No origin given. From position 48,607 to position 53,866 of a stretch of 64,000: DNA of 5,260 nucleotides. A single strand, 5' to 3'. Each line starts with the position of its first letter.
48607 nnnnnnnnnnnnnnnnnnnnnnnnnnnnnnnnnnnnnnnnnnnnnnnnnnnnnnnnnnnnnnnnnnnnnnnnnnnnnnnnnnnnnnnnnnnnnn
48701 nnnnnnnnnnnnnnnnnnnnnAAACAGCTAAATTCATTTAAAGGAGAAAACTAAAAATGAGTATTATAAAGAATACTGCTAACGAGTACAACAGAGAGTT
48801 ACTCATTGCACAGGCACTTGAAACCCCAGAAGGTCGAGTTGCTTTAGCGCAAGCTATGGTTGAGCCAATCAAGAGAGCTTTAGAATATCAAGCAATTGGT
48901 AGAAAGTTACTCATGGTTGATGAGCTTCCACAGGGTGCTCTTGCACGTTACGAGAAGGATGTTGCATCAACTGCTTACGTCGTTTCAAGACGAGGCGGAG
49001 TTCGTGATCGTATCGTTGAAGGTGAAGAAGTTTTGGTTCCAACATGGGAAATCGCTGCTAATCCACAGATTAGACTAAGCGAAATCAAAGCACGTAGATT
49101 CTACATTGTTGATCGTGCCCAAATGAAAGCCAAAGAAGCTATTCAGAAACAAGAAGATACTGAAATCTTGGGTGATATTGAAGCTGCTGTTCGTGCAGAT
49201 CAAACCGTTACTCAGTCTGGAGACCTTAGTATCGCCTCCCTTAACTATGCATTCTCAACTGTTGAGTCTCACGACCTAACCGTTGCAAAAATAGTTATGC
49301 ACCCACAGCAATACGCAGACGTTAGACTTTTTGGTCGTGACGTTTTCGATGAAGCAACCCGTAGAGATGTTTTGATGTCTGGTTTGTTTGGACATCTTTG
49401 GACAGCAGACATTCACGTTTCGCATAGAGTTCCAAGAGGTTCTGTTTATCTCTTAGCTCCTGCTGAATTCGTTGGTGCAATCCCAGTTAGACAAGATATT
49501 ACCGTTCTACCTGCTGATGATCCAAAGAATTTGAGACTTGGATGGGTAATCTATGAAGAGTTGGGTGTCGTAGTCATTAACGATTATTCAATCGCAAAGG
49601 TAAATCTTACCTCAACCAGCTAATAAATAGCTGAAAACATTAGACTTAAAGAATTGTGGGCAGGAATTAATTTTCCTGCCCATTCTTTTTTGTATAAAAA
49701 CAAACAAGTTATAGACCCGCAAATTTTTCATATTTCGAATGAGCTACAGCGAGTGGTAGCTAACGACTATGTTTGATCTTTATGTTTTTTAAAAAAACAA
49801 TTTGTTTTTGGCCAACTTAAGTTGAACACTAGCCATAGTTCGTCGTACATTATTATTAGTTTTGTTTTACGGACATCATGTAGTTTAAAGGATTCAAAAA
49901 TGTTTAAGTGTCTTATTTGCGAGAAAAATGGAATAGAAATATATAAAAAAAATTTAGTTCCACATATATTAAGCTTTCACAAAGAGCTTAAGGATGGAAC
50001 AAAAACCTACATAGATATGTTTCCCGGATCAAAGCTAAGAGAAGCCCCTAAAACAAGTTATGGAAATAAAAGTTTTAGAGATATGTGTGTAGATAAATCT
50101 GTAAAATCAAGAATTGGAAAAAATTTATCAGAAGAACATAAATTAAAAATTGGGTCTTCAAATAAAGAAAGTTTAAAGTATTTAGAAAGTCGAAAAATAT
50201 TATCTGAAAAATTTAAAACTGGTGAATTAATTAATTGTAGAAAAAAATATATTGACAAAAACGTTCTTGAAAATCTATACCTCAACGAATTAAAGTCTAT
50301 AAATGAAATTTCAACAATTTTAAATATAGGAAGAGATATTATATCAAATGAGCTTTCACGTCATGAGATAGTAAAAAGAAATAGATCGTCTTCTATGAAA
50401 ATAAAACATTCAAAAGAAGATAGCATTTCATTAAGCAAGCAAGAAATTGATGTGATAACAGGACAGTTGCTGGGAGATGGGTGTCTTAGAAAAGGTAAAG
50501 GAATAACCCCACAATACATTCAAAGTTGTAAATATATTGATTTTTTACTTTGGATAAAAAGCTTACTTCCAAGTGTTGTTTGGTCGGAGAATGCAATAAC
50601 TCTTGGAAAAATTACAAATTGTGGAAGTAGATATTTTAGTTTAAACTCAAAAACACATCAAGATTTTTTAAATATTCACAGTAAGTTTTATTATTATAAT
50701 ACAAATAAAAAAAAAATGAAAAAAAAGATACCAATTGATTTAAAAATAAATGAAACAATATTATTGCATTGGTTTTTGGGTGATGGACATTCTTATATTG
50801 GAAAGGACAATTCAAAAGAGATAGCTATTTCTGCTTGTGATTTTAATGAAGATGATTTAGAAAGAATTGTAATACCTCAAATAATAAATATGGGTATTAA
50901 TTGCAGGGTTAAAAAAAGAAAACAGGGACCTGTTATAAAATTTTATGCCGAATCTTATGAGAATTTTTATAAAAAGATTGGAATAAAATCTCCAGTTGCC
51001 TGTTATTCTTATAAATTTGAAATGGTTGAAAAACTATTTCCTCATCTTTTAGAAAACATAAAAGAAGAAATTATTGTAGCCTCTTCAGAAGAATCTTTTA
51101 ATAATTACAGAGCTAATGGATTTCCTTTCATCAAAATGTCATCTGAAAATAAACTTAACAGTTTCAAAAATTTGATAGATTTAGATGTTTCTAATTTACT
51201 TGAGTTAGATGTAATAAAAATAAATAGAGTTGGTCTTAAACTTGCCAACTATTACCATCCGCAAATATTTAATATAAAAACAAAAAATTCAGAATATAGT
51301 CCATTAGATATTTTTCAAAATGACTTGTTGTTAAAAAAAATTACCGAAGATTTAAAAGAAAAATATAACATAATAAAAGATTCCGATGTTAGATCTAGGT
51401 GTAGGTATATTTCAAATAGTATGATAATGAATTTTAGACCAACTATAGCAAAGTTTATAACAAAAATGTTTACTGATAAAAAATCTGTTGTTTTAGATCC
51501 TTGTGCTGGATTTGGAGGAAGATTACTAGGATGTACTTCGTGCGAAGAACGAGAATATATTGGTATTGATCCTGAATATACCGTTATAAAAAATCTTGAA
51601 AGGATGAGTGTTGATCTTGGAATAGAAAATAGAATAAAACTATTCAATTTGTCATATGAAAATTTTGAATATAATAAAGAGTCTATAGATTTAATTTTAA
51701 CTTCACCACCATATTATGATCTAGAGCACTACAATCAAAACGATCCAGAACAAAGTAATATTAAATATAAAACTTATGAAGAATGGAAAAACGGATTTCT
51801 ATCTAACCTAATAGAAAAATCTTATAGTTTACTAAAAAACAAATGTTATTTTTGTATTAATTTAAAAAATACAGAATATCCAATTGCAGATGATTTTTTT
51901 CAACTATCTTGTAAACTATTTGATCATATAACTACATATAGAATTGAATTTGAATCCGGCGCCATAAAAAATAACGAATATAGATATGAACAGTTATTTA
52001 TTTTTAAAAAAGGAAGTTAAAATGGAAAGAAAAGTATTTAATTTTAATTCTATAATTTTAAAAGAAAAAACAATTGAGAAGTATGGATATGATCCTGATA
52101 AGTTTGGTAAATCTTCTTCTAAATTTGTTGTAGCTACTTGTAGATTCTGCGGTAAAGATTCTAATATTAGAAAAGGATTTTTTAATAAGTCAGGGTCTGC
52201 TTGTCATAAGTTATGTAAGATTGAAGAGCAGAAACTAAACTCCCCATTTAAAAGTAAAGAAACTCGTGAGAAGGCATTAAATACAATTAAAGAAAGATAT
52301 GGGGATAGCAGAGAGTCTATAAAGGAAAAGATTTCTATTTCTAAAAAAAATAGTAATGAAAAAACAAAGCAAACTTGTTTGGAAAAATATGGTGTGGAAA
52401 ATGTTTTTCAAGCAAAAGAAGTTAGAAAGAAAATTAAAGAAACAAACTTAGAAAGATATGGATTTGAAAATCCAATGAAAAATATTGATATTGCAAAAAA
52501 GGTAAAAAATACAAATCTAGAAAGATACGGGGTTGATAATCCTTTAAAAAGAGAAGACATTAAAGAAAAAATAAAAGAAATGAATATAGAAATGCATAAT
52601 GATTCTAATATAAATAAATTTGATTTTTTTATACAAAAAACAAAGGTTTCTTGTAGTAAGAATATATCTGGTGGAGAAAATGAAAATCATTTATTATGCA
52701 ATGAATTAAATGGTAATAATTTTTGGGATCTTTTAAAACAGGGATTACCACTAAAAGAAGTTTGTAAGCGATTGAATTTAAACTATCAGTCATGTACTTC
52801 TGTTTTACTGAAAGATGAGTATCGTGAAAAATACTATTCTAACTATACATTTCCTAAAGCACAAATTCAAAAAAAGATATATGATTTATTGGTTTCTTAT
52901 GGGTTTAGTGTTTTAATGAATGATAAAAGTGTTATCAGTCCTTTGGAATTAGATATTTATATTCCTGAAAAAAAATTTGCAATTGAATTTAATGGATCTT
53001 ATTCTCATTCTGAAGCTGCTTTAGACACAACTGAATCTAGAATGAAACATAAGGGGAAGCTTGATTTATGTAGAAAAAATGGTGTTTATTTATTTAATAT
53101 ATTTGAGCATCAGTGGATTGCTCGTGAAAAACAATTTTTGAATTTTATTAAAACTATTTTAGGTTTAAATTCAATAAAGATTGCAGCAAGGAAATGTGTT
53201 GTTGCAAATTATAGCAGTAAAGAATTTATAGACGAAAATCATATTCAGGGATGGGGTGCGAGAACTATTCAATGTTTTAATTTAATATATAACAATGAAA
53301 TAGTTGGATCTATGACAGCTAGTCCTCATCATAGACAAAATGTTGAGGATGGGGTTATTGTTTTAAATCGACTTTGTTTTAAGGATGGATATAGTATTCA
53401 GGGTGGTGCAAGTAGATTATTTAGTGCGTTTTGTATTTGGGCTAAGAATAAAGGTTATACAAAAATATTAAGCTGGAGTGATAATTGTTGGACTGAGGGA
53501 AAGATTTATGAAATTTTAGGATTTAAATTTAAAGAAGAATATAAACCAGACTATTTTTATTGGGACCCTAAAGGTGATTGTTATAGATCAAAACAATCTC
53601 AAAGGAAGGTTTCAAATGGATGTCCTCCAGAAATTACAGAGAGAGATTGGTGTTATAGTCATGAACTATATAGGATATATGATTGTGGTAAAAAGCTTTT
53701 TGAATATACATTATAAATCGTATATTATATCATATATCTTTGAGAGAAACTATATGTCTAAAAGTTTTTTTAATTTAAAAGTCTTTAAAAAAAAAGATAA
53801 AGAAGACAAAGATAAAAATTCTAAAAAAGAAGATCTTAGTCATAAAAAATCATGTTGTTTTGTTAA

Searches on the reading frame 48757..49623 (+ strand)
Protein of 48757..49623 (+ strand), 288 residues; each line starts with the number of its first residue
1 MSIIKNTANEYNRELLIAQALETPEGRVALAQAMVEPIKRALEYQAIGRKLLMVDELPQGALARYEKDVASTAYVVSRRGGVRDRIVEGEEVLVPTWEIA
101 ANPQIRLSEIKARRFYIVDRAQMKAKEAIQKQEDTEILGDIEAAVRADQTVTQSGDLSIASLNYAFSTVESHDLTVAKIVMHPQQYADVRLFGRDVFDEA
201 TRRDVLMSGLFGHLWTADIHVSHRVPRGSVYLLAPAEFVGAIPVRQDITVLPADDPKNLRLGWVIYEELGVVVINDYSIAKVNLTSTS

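Call 9: search_protein_families(library=phrogs, proteins=[window:48757-49623:+], max_evalue=0.001)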
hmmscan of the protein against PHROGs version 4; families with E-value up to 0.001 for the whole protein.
window:48757-49623:+ (288 aa): 2 families
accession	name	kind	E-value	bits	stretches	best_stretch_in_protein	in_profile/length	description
phrog_2522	-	head and packaging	5.9e-72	243.5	1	5-283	36-316/318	major head protein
phrog_544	-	head and packaging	2.9e-06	27.9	1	119-287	106-276/282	major head protein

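Call 10: search_protein_families(library=pfam, proteins=[window:48757-49623:+], max_evalue=0.001)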
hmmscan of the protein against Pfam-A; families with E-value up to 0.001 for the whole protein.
window:48757-49623:+ (288 aa): 0 families

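Call 48: search_dna_similar(query=window:48757-49623:+, collection=phages, mode=protein, max_evalue=0.00001, max_rows=25)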
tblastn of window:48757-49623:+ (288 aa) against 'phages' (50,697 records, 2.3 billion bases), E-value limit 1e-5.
Records with a match: 237; places in all: 237; records where one place covers at least 80% of the query: 237.
Best place of each record, by identity: <60% 237.
By first word of the organism name: Mycobacterium 210; Gordonia 9; Rhodococcus 4; Xanthomonas 4; Bacillus 2; Ralstonia 2; uncultured 1; Tunturiibacter 1; Virus 1; Erwinia 1; and 2 more.
By host as written in the record: Mycobacterium smegmatis mc2 155 160; Mycobacterium smegmatis mc#155 26; - 8; Mycobacterium sp. 7; Gordonia terrae 3612 6; Mycobacterium smegmatis mc2155 4; Gordonia terrae CAG3 3; Xanthomonas hortorum pv. vitians CFBP8640 3; and 13 more.
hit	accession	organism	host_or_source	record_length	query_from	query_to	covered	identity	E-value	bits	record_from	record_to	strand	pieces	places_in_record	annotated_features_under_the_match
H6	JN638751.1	Bacillus phage G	Bacillus megaterium str. ATCC 43725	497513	1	284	99%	54.4%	8e-97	317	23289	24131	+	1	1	27: gp27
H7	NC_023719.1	Bacillus phage G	Bacillus megaterium str. ATCC 43725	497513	1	284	99%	54.4%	8e-97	317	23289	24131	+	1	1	27: major head protein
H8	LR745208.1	uncultured phage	metagenomic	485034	6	285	97%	37.0%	3e-54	194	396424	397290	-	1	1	record has no annotation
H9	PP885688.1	Tunturiibacter phage Tunturi_5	Tunturiibacter psychrotolerans X4BP1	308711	16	285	94%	32.9%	5e-41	156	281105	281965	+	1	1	major head protein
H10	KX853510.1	Virus Rctr197k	enrichment culture DAMO/AAA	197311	12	281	94%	30.8%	2e-27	117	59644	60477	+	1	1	hypothetical protein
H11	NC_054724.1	Rhodococcus phage Finch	Rhodococcus erythropolis RIA 643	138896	26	279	88%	28.8%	6e-19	92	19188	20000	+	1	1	19: major head protein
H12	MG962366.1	Rhodococcus phage Finch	Rhodococcus erythropolis RIA 643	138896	26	279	88%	28.8%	6e-19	92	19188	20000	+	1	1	19: major capsid protein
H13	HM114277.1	Rhodococcus phage E3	Rhodococcus equi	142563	26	279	88%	27.9%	3e-18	90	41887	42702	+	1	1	gp79: major capsid protein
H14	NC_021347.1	Rhodococcus phage E3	Rhodococcus equi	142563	26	279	88%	27.9%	3e-18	90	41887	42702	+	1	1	gp79: major head protein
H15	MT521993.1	Gordonia phage RedWattleHog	Gordonia terrae 3612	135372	26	275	87%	28.1%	4e-19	93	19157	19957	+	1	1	15: major capsid protein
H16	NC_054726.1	Gordonia phage Stormageddon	Gordonia terrae CAG3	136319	26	275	87%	28.1%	4e-19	93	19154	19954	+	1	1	15: major head protein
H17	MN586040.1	Gordonia phage Stormageddon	Gordonia terrae CAG3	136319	26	275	87%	28.1%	4e-19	93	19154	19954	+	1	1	15: major capsid protein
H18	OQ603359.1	Erwinia phage Ep032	Erwinia sp. YA1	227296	12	280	93%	25.9%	4e-7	57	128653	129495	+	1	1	record has no annotation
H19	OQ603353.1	Xanthomonas phage Ep026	Xanthomonas sp. Q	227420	12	280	93%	25.9%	4e-7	57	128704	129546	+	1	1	record has no annotation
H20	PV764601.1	Xanthomonas phage PhiXhv-12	Xanthomonas hortorum pv. vitians ...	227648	12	280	93%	25.9%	4e-7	57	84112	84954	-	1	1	major head protein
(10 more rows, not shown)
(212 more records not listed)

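Call 49: get_annotated_region(hit=H7, flank=9000)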
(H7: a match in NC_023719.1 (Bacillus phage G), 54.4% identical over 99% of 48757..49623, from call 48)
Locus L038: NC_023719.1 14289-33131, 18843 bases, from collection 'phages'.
description: Bacillus phage G, complete genome.
organism: Bacillus phage G (NCBI taxid 2884420)
taxonomy: Viruses; Duplodnaviria; Heunggongvirae; Uroviricota; Caudoviricetes; Donellivirus; Donellivirus gee
host: Bacillus megaterium str. ATCC 43725; source: soil; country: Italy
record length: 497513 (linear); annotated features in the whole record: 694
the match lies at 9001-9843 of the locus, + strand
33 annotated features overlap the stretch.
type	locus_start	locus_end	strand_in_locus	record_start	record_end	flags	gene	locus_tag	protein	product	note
CDS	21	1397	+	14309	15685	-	15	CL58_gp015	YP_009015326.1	gp15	-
CDS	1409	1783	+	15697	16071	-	16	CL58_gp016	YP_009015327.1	gp16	-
CDS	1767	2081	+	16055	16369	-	17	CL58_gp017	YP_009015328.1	gp17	-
CDS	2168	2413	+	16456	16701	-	18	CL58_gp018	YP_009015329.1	gp18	-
CDS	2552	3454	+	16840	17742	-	19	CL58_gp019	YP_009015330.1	gp19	-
CDS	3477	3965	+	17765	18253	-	20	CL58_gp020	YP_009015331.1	gp20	-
CDS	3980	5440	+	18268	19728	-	21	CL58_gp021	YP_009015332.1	gp21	-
CDS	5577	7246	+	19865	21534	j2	23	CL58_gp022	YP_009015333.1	endolysin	-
CDS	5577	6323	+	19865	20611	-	22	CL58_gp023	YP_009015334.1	endolysin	-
CDS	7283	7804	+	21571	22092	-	24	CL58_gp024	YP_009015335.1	gp24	-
CDS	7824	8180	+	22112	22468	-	25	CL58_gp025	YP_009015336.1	gp25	-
CDS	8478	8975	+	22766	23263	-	26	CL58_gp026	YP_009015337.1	gp26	capsid decoration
CDS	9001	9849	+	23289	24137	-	27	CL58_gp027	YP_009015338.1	major head protein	major capsid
CDS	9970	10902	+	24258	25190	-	28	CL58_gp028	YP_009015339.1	gp28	-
CDS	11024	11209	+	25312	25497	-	29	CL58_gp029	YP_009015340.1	gp29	-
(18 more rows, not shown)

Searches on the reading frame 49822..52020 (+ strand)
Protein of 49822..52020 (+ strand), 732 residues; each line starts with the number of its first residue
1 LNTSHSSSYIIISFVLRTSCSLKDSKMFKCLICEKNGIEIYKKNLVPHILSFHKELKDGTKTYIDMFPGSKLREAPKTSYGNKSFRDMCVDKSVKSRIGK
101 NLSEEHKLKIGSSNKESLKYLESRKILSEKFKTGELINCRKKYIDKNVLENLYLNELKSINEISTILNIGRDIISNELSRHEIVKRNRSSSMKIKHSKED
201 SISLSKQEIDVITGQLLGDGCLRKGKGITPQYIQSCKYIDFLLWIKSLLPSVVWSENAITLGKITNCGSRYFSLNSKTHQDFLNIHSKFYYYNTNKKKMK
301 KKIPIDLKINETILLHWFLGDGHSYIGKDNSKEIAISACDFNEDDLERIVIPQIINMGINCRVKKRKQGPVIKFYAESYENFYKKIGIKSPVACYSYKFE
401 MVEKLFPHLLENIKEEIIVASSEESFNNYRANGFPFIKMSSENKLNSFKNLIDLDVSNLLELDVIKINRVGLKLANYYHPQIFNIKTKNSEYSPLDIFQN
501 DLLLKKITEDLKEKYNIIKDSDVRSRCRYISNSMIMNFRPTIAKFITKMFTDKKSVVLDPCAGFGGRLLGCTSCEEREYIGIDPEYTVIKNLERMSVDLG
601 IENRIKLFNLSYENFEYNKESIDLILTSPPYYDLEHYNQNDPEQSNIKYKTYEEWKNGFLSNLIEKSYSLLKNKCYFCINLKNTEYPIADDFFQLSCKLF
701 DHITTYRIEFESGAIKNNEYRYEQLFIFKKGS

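Call 4: search_protein_families(library=pfam, proteins=[window:49822-52020:+], max_evalue=0.01)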
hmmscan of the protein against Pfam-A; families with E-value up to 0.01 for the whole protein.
window:49822-52020:+ (732 aa): 4 families
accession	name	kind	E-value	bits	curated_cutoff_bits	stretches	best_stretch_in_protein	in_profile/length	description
PF03161.18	LAGLIDADG_2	-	7.4e-19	68.7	25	1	210-382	2-168/168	LAGLIDADG DNA endonuclease family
PF01555.25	N6_N4_Mtase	-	2.6e-07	31.3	26.7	1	622-731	1-107/221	DNA methylase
PF07669.17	Eco57I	-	0.00026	21.6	25.3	1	597-679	48-132/171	Eco57I restriction-modification methylase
PF03602.21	Cons_hypoth95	-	0.00061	19.9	24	1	527-637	10-129/182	Conserved hypothetical protein 95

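Call 88: search_protein_families(library=padloc, proteins=[window:49822-52020:+], max_evalue=0.001)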
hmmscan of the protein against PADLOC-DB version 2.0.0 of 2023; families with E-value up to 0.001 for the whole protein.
window:49822-52020:+ (732 aa): 7 families
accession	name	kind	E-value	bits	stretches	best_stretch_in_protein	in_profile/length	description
PDLC03387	MTase_II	-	3.6e-10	37.5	1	618-683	27-88/289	Type II methyltransferase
PDLC03353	MTase_II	-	5.1e-10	37.3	1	616-686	22-86/260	Type II methyltransferase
PDLC03350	MTase_II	-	3.5e-07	27.9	0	617-684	71-128/312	Type II methyltransferase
PDLC03260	MTase_II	-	1.7e-06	25.2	1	617-683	24-81/349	Type II methyltransferase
PDLC03681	HEase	-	1.9e-05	22.4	1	202-335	1-144/218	homing endonuclease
PDLC03351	MTase_II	-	6.1e-05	20.3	1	472-648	70-247/348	Type II methyltransferase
PDLC03284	MTase_II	-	0.00012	19.5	0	548-577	110-139/361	Type II methyltransferase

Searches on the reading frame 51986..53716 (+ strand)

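Call 4: search_protein_families(library=pfam, proteins=[window:51986-53716:+], max_evalue=0.01)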
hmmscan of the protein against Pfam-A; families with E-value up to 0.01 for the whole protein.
window:51986-53716:+ (576 aa): 2 families
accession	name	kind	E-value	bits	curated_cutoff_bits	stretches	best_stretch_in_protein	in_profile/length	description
PF24308.1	DUF7487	-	1e-18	68.5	27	1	125-227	1-103/220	Family of unknown function (DUF7487)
PF00583.31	Acetyltransf_1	-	0.0012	19.6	20.7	1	421-499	25-103/116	Acetyltransferase (GNAT) family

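Call 88: search_protein_families(library=padloc, proteins=[window:51986-53716:+], max_evalue=0.001)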
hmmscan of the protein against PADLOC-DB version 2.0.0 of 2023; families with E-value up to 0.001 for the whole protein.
window:51986-53716:+ (576 aa): 0 families

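Call 89: search_protein_families(library=ncbifam, proteins=[window:51986-53716:+], max_evalue=0.001)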
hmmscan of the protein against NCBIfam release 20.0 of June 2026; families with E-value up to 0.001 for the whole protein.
window:51986-53716:+ (576 aa): 0 families
